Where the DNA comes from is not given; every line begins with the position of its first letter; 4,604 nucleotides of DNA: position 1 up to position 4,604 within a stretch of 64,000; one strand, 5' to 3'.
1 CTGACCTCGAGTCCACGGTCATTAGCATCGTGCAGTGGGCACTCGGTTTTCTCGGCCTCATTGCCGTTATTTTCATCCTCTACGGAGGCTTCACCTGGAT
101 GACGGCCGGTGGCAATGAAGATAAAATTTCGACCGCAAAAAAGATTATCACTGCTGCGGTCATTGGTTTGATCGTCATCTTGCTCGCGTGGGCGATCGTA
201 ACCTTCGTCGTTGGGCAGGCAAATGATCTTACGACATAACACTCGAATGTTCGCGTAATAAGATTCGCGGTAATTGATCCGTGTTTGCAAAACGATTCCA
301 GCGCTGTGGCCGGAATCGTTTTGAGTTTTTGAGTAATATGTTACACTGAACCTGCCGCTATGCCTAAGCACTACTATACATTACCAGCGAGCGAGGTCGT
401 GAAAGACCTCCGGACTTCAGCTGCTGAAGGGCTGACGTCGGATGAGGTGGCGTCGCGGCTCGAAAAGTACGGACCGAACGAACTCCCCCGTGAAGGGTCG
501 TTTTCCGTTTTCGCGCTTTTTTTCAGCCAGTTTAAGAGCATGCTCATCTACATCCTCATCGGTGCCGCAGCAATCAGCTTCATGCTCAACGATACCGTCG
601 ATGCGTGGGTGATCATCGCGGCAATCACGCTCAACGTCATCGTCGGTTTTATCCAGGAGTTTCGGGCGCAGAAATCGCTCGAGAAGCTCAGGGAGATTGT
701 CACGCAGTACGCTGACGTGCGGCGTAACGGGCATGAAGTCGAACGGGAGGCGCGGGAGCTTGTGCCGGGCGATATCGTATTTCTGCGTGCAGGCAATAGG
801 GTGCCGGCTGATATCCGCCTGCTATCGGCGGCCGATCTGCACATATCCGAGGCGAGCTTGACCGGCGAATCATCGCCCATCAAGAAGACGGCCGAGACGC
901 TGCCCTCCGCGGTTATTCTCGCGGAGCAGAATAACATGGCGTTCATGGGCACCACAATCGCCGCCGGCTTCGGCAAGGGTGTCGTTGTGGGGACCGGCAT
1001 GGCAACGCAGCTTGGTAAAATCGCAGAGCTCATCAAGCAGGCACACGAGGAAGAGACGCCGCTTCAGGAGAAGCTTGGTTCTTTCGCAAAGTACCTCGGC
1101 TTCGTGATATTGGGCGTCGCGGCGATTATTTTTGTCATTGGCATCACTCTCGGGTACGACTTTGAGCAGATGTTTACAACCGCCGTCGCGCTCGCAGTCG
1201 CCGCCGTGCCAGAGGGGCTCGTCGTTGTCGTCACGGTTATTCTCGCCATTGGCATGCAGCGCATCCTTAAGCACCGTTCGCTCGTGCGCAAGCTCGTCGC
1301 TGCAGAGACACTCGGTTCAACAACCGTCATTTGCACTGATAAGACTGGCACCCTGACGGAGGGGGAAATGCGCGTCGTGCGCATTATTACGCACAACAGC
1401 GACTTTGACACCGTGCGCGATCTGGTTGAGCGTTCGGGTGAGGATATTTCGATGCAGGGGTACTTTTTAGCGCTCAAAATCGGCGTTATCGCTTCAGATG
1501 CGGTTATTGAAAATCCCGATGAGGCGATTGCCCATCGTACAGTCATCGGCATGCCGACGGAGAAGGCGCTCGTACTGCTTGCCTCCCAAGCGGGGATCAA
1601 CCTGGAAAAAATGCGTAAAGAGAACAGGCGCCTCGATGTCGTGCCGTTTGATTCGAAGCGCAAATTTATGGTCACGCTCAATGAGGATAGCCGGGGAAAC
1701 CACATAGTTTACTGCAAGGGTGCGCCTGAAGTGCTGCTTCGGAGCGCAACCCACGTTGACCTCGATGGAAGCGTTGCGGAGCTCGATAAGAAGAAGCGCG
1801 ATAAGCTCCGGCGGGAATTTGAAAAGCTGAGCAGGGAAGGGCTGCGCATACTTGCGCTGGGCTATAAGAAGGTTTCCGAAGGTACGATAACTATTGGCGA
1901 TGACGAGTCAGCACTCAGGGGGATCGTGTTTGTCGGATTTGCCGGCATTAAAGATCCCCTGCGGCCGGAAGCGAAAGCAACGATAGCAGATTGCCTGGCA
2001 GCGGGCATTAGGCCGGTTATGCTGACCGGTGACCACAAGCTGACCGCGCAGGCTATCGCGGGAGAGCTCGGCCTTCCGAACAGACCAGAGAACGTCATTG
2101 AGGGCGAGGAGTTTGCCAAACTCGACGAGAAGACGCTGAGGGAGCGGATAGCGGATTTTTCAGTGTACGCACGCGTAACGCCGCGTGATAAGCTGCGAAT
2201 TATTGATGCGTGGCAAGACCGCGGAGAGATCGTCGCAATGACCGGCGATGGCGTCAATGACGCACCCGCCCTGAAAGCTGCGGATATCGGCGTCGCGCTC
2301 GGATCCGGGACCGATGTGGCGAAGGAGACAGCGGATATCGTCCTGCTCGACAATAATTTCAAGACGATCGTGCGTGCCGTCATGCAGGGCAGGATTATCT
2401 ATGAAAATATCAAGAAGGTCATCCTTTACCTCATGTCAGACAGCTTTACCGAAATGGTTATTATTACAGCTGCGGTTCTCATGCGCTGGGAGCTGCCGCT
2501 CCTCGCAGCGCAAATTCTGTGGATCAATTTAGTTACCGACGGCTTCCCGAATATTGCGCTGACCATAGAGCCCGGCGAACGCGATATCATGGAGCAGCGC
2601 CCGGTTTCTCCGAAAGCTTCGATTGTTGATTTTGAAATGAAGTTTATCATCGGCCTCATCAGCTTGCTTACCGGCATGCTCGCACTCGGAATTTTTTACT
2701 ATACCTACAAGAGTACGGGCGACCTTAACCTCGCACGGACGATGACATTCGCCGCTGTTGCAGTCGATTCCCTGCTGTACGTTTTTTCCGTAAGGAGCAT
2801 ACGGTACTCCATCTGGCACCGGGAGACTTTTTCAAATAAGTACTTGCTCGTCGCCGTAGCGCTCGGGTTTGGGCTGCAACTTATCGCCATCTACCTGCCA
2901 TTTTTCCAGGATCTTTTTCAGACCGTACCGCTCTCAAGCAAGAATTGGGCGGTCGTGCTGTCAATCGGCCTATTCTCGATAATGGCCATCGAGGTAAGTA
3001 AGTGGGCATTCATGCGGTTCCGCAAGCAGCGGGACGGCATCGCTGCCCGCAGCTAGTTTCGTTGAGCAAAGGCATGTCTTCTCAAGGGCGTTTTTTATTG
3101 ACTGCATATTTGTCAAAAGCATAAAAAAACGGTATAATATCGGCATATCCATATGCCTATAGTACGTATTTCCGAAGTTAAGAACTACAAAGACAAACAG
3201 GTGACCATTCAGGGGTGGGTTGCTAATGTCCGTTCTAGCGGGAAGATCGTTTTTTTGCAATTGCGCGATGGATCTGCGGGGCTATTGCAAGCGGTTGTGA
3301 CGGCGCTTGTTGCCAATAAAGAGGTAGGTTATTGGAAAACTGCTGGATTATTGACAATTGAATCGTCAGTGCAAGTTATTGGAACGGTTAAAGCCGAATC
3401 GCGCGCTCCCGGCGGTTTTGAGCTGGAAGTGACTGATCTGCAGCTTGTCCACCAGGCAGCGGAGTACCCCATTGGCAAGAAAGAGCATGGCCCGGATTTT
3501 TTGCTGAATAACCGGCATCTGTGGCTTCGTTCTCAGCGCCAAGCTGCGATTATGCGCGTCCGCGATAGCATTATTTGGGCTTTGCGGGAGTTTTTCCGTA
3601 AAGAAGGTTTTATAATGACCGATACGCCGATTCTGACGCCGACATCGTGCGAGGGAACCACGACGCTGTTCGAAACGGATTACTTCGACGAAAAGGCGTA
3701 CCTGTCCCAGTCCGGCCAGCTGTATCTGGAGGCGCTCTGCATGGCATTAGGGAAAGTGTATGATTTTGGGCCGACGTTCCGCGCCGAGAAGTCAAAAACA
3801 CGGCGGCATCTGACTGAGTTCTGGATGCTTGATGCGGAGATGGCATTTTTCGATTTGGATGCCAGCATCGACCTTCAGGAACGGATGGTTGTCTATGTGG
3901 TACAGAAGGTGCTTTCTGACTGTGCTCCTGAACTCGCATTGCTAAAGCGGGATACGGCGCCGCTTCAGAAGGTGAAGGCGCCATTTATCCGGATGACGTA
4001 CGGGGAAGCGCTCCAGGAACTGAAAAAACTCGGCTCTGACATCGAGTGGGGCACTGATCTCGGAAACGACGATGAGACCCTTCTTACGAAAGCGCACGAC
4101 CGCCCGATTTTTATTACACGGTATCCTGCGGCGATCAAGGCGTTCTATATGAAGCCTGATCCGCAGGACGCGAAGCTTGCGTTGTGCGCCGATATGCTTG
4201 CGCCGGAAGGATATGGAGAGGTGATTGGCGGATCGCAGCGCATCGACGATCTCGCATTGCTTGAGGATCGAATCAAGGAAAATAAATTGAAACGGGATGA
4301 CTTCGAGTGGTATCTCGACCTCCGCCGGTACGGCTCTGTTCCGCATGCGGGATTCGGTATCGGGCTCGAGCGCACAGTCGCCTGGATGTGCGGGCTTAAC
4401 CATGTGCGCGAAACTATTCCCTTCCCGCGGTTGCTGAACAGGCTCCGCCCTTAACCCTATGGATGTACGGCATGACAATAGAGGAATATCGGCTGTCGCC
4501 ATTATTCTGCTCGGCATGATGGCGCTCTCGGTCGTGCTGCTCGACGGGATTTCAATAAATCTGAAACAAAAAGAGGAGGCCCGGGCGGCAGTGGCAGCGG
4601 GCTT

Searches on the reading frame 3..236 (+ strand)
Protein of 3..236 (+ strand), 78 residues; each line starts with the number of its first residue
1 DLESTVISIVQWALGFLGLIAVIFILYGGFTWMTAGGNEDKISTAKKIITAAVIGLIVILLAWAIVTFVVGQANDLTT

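Call 8: search_protein_families(library=pfam, proteins=[window:3-236:+], max_evalue=0.01)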
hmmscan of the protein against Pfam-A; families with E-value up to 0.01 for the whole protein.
window:3-236:+ (78 aa): 1 family
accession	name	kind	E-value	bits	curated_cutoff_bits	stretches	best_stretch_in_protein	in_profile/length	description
PF18895.5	T4SS_pilin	-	7.8e-13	48.7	26.6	1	4-69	6-71/71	Type IV secretion system pilin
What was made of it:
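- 3..239 (+): 3' part (78 codons plus stop) of pilin paralogue 'pil0'. The full gene is 117 aa and starts upstream of the window. PF18895 at 48.7 bits (call 8).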

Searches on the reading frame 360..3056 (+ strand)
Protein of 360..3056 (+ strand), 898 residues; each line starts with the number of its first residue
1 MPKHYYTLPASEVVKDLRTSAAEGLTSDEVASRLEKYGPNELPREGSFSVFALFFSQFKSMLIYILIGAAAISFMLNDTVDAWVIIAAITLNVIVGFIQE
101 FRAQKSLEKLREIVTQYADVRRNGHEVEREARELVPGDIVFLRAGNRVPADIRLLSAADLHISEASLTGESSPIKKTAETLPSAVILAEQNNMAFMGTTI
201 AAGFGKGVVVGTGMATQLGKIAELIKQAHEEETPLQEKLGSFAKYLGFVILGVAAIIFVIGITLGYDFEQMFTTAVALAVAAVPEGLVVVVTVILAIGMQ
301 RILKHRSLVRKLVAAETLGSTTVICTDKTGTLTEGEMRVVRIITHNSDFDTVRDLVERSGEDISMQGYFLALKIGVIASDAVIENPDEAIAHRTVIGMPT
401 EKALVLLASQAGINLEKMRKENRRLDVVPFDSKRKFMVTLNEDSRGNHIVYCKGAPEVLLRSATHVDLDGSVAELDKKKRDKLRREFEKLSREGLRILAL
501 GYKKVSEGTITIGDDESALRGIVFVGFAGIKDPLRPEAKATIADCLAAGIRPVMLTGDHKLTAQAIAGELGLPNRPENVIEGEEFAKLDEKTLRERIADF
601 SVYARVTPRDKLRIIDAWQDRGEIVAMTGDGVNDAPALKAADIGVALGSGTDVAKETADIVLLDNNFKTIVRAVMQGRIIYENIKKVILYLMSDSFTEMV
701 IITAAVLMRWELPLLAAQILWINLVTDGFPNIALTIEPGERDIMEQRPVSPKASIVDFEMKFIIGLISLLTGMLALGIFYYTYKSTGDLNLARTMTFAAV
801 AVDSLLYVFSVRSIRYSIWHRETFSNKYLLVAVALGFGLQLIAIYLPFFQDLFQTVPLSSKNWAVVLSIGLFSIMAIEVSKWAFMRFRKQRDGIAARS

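Call 8: search_protein_families(library=pfam, proteins=[window:360-3056:+], max_evalue=0.01)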
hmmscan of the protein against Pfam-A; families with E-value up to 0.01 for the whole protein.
window:360-3056:+ (898 aa): 7 families
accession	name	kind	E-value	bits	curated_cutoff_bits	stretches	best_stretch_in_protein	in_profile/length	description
PF00122.25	E1-E2_ATPase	-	7.7e-51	172.6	28.1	1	116-305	5-181/181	E1-E2 ATPase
PF00689.26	Cation_ATPase_C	-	4e-49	167.2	27.3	1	712-882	2-174/175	Cation transporting ATPase, C-terminus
PF13246.12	Cation_ATPase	-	7e-21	74.5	21.7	1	379-466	4-91/91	Cation transport ATPase (P-type)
PF00690.31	Cation_ATPase_N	-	1.7e-20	72.8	20.4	1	5-73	1-69/69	Cation transporter/ATPase, N-terminus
PF00702.32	Hydrolase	-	9.7e-20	72.2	26.4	1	323-642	3-191/191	haloacid dehalogenase-like hydrolase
PF08282.18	Hydrolase_3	-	5e-07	30.1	20.9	1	625-672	206-253/255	haloacid dehalogenase-like hydrolase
PF12710.13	HAD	-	8.8e-06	26.7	27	1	534-639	86-189/189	haloacid dehalogenase-like hydrolase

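Call 33: search_protein_families(library=ncbifam, proteins=[window:360-3056:+], max_evalue=0.001)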
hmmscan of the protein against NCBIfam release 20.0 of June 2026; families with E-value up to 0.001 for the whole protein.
window:360-3056:+ (898 aa): 24 families
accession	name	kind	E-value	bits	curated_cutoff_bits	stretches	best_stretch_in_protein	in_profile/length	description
TIGR01522.1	ATPase-IIA2_Ca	equivalog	2.6e-211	703.7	798.3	1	4-882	3-848/854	calcium-transporting P-type ATPase, PMR1-type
TIGR01116.1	ATPase-IIA1_Ca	equivalog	7.5e-182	606.4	703.4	1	56-881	3-795/799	calcium-translocating P-type ATPase, SERCA-type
TIGR01517.1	ATPase-IIB_Ca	equivalog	1.1e-143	480.5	507.05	1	11-876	42-872/882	calcium-translocating P-type ATPase, PMCA-type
TIGR01523.1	ATPase-IID_K-Na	equivalog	2.6e-137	459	645.05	3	360-883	422-988/997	potassium/sodium efflux P-type ATPase, fungal-type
TIGR01106.1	ATPase-IIC_X-K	subfamily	2.4e-131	439.5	946.1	2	7-573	19-608/997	Na,H/K antiporter P-type ATPase subunit alpha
TIGR01524.1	ATPase-IIIB_Mg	equivalog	6.7e-122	408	610.75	2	15-343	24-358/867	magnesium-translocating P-type ATPase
TIGR01647.1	ATPase-IIIA_H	equivalog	9.1e-121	404.4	615.5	2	24-355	1-319/755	plasma-membrane proton-efflux P-type ATPase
NF011702.0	PRK15122.1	subfamily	1.5e-112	377.3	975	2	405-744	428-762/907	magnesium-translocating P-type ATPase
TIGR01494.1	ATPase_P-type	subfamily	1.1e-97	327.4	62.3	4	599-717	362-475/478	HAD-IC family P-type ATPase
TIGR01525.1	ATPase-IB_hvy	subfamily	2.1e-75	254.7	346.25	3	67-346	6-273/560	heavy metal translocating P-type ATPase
TIGR01657.1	P-ATPase-V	hypoth_equivalog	8.9e-65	218.8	618.25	2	19-583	134-708/1055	ATP13A2 family polyamine export P-type ATPase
TIGR01512.1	ATPase-IB2_Cd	subfamily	5.7e-58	196.8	313.5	3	66-344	5-257/494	cadmium family heavy metal-translocating P-type ATPase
TIGR01511.1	ATPase-IB1_Cu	subfamily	5.5e-54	183.9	397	3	83-358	47-299/542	copper-translocating P-type ATPase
NF008262.1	PRK11033.1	equivalog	2.9e-49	168.2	1005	3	65-346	180-450/731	zinc/cadmium/mercury/lead-transporting ATPase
NF033775.1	P_type_ZntA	exception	6.7e-42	143.7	1240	3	604-688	603-686/732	Zn(II)/Cd(II)/Pb(II) translocating P-type ATPase ZntA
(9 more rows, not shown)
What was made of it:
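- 360..3056 (+): P-type (PMR1/SERCA-like Ca2+) ATPase, 120 nt downstream of pil0. It is a context gene, not shown to be functionally linked. Pfam and NCBIfam matches (calls 8, 33).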

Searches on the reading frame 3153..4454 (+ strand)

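Call 13: search_protein_families(library=pfam, proteins=[window:3153-4454:+], max_evalue=0.001)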
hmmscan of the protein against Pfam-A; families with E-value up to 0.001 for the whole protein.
window:3153-4454:+ (433 aa): 2 families
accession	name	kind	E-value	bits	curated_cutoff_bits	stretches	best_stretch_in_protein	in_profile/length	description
PF00152.25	tRNA-synt_2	-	4.7e-77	259.5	25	1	115-426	3-306/308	tRNA synthetases class II (D, K and N)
PF01336.31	tRNA_anti-codon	-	2.6e-15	56.5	27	1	17-98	1-74/75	OB-fold nucleic acid binding domain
